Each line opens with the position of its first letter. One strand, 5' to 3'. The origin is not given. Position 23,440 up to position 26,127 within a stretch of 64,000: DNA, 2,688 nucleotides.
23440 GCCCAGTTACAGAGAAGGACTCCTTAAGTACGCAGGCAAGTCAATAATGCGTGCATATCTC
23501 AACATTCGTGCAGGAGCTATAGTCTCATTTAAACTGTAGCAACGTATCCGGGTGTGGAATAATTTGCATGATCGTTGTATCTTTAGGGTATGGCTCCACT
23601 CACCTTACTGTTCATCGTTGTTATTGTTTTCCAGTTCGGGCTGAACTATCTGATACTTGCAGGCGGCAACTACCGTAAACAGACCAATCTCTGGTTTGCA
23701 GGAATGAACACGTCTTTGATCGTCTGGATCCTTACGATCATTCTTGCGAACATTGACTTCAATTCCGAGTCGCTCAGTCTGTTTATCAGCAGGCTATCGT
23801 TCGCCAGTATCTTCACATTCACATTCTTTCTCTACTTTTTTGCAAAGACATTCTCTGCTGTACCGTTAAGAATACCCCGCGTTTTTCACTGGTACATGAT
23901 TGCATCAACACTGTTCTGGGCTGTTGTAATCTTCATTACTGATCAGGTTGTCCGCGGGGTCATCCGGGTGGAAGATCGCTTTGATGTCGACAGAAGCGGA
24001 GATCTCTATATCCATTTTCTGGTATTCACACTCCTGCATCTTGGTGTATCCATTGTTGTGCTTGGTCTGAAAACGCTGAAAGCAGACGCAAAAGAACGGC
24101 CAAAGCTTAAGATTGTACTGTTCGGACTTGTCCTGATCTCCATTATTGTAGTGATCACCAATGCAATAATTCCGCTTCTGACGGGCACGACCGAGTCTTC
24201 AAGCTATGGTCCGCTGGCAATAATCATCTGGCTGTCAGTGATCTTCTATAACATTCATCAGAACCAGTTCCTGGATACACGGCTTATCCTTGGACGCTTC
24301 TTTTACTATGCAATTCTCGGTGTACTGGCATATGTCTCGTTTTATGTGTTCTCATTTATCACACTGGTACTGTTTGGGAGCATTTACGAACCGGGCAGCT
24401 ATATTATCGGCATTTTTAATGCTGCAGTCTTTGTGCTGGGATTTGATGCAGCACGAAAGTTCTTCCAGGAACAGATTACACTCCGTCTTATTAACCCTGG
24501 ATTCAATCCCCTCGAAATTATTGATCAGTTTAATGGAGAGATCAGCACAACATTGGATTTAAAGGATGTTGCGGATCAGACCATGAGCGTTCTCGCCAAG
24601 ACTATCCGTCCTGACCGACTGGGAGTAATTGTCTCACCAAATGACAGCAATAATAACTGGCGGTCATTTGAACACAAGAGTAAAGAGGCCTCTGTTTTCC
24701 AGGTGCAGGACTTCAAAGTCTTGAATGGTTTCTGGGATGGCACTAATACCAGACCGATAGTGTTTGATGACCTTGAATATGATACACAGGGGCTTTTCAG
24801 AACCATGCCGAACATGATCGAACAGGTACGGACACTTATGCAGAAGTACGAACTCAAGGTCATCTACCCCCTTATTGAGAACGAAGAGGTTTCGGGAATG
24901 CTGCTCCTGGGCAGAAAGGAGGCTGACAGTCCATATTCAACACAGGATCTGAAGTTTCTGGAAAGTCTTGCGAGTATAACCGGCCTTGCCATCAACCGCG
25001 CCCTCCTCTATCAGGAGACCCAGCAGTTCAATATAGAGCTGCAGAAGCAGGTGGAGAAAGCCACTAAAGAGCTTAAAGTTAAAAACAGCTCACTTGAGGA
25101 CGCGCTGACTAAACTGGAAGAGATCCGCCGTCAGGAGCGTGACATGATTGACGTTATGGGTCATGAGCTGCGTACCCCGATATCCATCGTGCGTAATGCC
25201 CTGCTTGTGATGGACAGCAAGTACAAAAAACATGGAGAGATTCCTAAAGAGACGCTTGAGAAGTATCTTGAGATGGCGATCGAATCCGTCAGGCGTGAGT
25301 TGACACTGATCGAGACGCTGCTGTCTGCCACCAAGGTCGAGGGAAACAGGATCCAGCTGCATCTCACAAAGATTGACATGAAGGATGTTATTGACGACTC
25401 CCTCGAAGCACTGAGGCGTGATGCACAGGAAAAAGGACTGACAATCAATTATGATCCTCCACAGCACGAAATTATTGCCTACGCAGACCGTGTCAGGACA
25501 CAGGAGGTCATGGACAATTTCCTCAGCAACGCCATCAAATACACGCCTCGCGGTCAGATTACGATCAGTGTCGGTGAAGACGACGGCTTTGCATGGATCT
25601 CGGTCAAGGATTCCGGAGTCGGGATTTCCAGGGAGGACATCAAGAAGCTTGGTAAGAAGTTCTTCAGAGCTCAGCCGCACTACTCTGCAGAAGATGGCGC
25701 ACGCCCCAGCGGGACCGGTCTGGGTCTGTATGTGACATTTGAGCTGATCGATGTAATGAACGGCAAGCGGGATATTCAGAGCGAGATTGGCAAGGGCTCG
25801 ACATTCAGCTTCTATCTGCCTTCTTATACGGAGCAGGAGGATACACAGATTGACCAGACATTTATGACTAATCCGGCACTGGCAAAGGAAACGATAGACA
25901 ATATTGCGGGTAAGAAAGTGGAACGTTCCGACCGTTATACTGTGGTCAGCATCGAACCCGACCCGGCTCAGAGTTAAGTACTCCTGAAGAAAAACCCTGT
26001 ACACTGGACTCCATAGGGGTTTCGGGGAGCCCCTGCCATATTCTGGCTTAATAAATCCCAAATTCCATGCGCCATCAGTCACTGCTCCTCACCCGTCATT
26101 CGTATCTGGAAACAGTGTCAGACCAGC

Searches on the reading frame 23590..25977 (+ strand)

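Call 32: search_protein_families(library=pfam, proteins=[window:23590-25977:+], max_evalue=0.001)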
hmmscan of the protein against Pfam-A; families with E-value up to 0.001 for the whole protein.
window:23590-25977:+ (795 aa): 4 families
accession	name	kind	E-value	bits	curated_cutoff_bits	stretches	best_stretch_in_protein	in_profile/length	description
PF02518.31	HATPase_c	-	1.4e-23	83.9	26.4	1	633-745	2-109/111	Histidine kinase-, DNA gyrase B-, and HSP90-like ATPase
PF13185.12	GAF_2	-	4.1e-08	33.9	28.6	1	322-468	2-135/136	GAF domain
PF00512.31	HisKA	-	3.2e-07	30.7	26.9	1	516-584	2-64/66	His Kinase A (phospho-acceptor) domain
PF13492.12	GAF_3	-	0.00059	20.7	27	0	425-470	85-129/129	GAF domain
